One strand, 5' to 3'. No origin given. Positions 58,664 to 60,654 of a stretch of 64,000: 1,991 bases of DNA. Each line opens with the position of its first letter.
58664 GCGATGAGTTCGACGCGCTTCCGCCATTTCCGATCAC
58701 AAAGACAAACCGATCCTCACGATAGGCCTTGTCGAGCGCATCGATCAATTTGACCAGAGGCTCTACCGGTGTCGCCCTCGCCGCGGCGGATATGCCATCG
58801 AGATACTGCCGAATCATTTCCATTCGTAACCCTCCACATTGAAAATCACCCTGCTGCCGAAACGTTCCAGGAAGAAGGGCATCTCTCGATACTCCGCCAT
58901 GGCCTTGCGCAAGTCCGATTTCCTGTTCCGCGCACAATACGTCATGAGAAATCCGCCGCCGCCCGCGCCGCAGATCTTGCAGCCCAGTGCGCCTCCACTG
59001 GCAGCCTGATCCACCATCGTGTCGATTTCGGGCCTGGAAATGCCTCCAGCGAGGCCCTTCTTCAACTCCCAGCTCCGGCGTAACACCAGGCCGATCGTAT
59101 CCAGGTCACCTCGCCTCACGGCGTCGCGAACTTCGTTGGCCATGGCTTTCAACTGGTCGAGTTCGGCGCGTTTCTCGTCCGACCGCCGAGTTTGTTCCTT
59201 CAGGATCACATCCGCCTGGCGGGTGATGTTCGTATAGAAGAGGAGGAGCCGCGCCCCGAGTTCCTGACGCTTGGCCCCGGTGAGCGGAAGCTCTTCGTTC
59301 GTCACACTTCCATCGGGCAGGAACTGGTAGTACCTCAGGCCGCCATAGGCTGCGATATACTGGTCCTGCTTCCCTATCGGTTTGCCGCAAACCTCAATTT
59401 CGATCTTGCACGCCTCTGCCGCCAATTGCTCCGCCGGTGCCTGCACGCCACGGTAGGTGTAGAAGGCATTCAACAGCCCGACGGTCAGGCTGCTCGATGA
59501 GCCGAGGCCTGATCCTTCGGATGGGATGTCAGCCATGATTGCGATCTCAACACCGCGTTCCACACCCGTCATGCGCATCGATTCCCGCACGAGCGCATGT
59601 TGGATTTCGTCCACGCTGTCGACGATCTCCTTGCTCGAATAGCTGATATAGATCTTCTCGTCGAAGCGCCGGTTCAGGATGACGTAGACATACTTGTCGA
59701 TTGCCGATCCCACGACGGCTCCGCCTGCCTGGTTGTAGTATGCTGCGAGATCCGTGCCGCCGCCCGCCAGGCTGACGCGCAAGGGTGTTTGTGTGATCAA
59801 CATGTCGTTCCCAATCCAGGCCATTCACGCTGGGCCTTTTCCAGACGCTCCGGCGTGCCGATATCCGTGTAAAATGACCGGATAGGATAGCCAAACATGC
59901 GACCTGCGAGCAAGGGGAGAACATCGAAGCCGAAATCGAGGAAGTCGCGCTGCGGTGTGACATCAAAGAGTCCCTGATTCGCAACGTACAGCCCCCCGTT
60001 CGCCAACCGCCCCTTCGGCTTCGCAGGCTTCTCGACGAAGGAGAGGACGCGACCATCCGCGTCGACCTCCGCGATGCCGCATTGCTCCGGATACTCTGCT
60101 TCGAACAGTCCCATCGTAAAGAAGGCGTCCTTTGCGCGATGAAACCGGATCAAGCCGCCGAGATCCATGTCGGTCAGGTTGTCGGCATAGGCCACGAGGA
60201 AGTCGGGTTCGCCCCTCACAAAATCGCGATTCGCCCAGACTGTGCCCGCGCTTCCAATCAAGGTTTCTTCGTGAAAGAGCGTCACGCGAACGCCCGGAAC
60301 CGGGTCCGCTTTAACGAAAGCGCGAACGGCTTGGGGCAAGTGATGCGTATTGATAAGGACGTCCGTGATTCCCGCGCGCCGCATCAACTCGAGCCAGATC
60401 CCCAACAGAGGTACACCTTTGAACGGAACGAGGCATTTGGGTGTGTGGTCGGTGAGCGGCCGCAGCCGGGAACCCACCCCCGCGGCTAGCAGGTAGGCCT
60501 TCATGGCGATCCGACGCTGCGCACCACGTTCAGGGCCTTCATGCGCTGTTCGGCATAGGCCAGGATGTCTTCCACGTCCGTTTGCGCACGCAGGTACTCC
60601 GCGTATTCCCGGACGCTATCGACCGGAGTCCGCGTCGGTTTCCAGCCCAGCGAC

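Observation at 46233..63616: About 17 kb glycosylation island: two GT2(Dpm1-like)/GT-C(ArnT/PMT-like) pairs, three methyltransferases and a complete GDP-heptose-type operon, next to a giant adhesin gene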

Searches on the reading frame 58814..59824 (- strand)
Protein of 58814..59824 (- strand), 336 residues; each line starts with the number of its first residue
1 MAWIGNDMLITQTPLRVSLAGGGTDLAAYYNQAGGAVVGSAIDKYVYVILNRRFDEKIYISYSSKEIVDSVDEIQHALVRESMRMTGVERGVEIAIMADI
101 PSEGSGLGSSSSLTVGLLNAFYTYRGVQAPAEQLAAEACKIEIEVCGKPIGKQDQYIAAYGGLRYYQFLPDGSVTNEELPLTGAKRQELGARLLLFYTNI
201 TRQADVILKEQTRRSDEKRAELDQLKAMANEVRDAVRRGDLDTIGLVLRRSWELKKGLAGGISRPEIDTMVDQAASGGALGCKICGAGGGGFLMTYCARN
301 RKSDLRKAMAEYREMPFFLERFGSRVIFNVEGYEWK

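Call 4: search_protein_families(library=pfam, proteins=[window:58814-59824:-], max_evalue=0.001)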
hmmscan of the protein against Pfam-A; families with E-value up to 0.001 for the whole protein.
window:58814-59824:- (336 aa): 2 families
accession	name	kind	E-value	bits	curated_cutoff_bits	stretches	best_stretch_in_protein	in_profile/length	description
PF00288.32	GHMP_kinases_N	-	4.1e-15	56.2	22.3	1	84-162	12-87/87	GHMP kinases N terminal domain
PF08544.19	GHMP_kinases_C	-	6.8e-11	42.9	21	1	233-307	2-77/85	GHMP kinases C terminal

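Call 5: search_protein_families(library=ncbifam, proteins=[window:58814-59824:-], max_evalue=0.00001)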
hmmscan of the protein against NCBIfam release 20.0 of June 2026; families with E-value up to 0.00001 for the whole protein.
window:58814-59824:- (336 aa): 11 families
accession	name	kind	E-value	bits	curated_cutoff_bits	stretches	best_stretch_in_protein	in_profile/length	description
NF049969.1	GlMnHpPKinHddA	equivalog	4e-47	161.3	600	1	9-309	3-316/338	D-glycero-D-manno-heptose 7-phosphate kinase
NF009948.0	PRK13412.1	equivalog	1.6e-31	108.9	721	1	88-295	723-933/974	bifunctional fucokinase/fucose-1-phosphate guanylyltransferase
TIGR00549.1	mevalon_kin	equivalog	5.6e-25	88.4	163.05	1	36-294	18-274/276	mevalonate kinase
NF003036.0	PRK03926.1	equivalog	3.7e-21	75.5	403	1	36-311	23-281/302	mevalonate kinase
NF003006.0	PRK03817.1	equivalog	1.5e-19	70.2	443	2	11-220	4-207/352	galactokinase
NF003705.0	PRK05322.1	equivalog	2e-11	43.3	385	0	13-162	24-182/388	galactokinase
NF003472.0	PRK05101.1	equivalog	2.2e-11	43.3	499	1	10-162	22-182/382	galactokinase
TIGR00131.1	gal_kin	equivalog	7e-11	41.7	226.65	1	52-162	75-180/388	galactokinase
NF001816.0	PRK00555.1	equivalog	1.2e-10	40.9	509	0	86-162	85-161/363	galactokinase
NF002288.1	PRK01212.1-4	equivalog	1.1e-08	34.4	194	1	37-312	17-281/303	homoserine kinase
TIGR01920.1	Shik_kin_archae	equivalog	1.3e-06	28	126.85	1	21-141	3-118/266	shikimate kinase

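Call 32: search_solved_structures(query=window:58814-59824:-, max_evalue=0.001)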
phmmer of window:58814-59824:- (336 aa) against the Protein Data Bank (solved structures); distinct sequences matched with E-value up to 0.001: 29.
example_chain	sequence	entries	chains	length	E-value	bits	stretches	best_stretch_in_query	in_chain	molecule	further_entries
4n3o_A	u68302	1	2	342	6.7e-41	144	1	9-311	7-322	Putative D-glycero-D-manno-heptose 7-phosphate kinase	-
4usm_A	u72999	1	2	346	4.5e-40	141.3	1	11-313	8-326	PUTATIVE SUGAR KINASE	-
4usk_A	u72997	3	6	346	9.6e-40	140.2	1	11-313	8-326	PUTATIVE SUGAR KINASE | SUGAR KINASE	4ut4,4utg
3k85_A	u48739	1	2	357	3.4e-38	135.1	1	11-312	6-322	D-glycero-D-manno-heptose 1-phosphate kinase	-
9iip_A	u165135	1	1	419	7.7e-22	81.4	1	73-311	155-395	L-fucokinase/L-fucose-1-P guanylyltransferase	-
5yys_A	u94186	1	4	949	7.4e-21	78.2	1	74-311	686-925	L-fucokinase, L-fucose-1-P guanylyltransferase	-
9iit_A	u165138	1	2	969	7.9e-21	78.1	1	74-311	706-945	L-fucokinase/L-fucose-1-P guanylyltransferase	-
1s4e_A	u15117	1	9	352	1.6e-15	60.7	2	11-241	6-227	Galactokinase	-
2cz9_A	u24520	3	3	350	1.5e-13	54.1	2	227-299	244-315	Probable galactokinase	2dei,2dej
6mde_A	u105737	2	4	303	1.5e-11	47.6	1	78-163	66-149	Mevalonate kinase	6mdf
4hac_A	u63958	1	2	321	1.7e-11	47.4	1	78-163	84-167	Mevalonate kinase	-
8teb_A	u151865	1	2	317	1.3e-08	37.9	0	88-163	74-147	Mevalonate kinase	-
2hfs_A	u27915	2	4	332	2.2e-08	37.2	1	76-304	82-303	Mevalonate kinase, putative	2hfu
1kkh_A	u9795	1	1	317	2.5e-08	37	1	90-309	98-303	Mevalonate Kinase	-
1vis_A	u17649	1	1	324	2.5e-08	37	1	90-309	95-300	Mevalonate kinase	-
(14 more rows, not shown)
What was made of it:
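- On NDP-D-glycero-alpha-D-manno-heptose pathway (GmhA/HddA/GmhB/HddC): The top four PDB hits are heptose-7-P kinases at about 1e-40, with fucokinase next at 1e-22 (call 32).
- Closest known: GDP-D-glycero-alpha-D-manno-heptose pathway. Same: The kinase's closest solved relatives are HddA/WcbL-type heptose-7-P kinases (call 32).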

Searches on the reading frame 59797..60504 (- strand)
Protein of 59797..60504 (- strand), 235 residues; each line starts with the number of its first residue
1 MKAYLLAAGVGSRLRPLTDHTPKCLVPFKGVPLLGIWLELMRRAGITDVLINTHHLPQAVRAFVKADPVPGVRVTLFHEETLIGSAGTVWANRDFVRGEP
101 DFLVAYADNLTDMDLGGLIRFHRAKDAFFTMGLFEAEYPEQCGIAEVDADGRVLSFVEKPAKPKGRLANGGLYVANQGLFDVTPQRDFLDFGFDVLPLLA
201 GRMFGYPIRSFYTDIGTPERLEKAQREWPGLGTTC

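Call 4: search_protein_families(library=pfam, proteins=[window:59797-60504:-], max_evalue=0.001)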
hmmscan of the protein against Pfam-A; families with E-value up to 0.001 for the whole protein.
window:59797-60504:- (235 aa): 2 families
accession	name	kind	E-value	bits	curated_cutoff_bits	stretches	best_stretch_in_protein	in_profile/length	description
PF00483.29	NTP_transferase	-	7.7e-34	117.8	21.2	1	3-226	2-240/245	Nucleotidyl transferase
PF12804.13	NTP_transf_3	-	1.8e-08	35.1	27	1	4-108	2-95/160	MobA-like NTP transferase domain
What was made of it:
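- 59797..60504 (-): Sugar-1-phosphate nucleotidyltransferase (235 aa), probably a guanylyltransferase. Pfam NTP_transferase 117.8 bits (call 4).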

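Call 5: search_protein_families(library=ncbifam, proteins=[window:59797-60504:-], max_evalue=0.00001)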
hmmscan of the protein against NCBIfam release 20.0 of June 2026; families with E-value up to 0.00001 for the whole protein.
window:59797-60504:- (235 aa): 21 families
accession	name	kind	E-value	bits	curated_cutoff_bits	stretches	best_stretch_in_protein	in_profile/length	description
NF052502.1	man1P_GTase_Rv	exception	3.6e-32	111.6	440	1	2-223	2-225/352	mannose-1-phosphate guanylyltransferase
TIGR03992.1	Arch_glmU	subfamily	1.7e-28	99.6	292.1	1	1-183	1-176/393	bifunctional sugar-1-phosphate nucleotidylyltransferase/acetyltransferase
TIGR01208.1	rmlA_long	equivalog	3.3e-27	95.3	320.25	1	2-182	1-181/353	glucose-1-phosphate thymidylyltransferase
NF045761.1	NAMPUrTaseMurU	equivalog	9.2e-25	87.8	250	1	1-226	1-225/226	N-acetylmuramate alpha-1-phosphate uridylyltransferase MurU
NF041313.1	UDPGP_AglF_Halo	equivalog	3e-23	82.5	400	1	1-182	1-181/234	UTP--glucose-1-phosphate uridylyltransferase AglF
NF003670.0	PRK05293.1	equivalog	7.4e-19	67.9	470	1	3-225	7-255/382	glucose-1-phosphate adenylyltransferase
NF041173.1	Sug_nt_acttase_Thmprot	equivalog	8.1e-18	64.5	600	1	1-181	1-174/405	bifunctional sugar-1-phosphate nucleotidylyltransferase/acetyltransferase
TIGR02091.1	glgC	equivalog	1.3e-16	60.7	424.9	1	3-218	3-249/364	glucose-1-phosphate adenylyltransferase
TIGR02623.1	G1P_cyt_trans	equivalog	8.1e-16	58.2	300.25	1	71-200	92-215/255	glucose-1-phosphate cytidylyltransferase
NF049965.1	GlMnHpPGnyltfHddC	equivalog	1.1e-15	57.9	300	1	1-188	1-180/221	D-glycero-D-manno-heptose 1-phosphate guanosyltransferase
TIGR01207.1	rmlA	equivalog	2e-15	56.7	360.65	1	3-181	2-181/286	glucose-1-phosphate thymidylyltransferase RfbA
NF002023.0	PRK00844.1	subfamily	1.5e-13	50.4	458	1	3-175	9-196/408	glucose-1-phosphate adenylyltransferase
NF001947.0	PRK00725.1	subfamily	3.1e-12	46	470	1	3-197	19-243/426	glucose-1-phosphate adenylyltransferase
NF012024.0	PRK15480.1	equivalog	4e-12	45.9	588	1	2-178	5-182/292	glucose-1-phosphate thymidylyltransferase RfbA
NF002772.0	PRK02862.1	equivalog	1.3e-09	37.3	537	0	101-162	118-181/429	glucose-1-phosphate adenylyltransferase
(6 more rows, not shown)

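Call 33: search_solved_structures(query=window:59797-60504:-, max_evalue=1e-10)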
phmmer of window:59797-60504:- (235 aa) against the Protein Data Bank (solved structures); distinct sequences matched with E-value up to 1e-10: 27.
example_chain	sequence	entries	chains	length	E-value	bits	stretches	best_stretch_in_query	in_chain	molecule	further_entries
7d72_K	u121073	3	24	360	1.6e-26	96.7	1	1-219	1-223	Mannose-1-phosphate guanyltransferase beta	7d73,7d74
7whr_B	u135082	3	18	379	3.7e-24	88.9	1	1-219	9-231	Nucleotidyl transferase family protein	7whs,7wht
8yre_D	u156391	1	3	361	4.3e-22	82.1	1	1-219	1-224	Mannose-1-phosphate guanylyltransferase 1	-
7x8j_A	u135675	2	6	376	4.8e-22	82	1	1-219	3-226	Mannose-1-phosphate guanylyltransferase 1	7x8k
8x7s_B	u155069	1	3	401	1.6e-21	80.3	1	1-216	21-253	UTP--glucose-1-phosphate uridylyltransferase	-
8hhd_A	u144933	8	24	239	2.6e-18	69.8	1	1-226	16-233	Nucleotidyl transferase | N-acetylmuramate alpha-1-phosphate uridylyltransferase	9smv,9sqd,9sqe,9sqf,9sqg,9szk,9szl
5ify_A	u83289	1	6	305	2.9e-17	66.3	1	2-183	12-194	Glucose-1-phosphate thymidylyltransferase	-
4y7t_A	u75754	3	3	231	7.3e-16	61.7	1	1-225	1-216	Nucleotidyl transferase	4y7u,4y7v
6jq8_A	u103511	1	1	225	1.3e-15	60.9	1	4-225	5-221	Putative 6-deoxy-D-mannoheptose pathway protein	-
5xhw_A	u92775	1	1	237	1.8e-15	60.5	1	4-225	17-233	Putative 6-deoxy-D-mannoheptose pathway protein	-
6n0u_A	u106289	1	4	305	2.2e-15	60.2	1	2-183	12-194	Glucose-1-phosphate thymidylyltransferase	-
1lvw_A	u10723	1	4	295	8.2e-14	55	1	1-183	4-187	glucose-1-phosphate thymidylyltransferase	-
1mc3_A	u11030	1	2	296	4.8e-13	52.5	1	1-180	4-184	GLUCOSE-1-PHOSPHATE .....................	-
3hl3_A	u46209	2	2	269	1e-12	51.5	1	1-183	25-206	Glucose-1-phosphate thymidylyltransferase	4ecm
1tzf_A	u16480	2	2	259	1.5e-12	50.9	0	85-184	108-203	Glucose-1-phosphate cytidylyltransferase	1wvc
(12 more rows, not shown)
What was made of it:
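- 59797..60504 (-): HddC scores 57.9 bits and 6jq8 gives 1.3e-15 (calls 5, 33).
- Closest known: GDP-D-glycero-alpha-D-manno-heptose pathway. Different: The nucleotidyltransferase is nearer to Man-1-P guanylyltransferases than to HddC (calls 5, 33).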
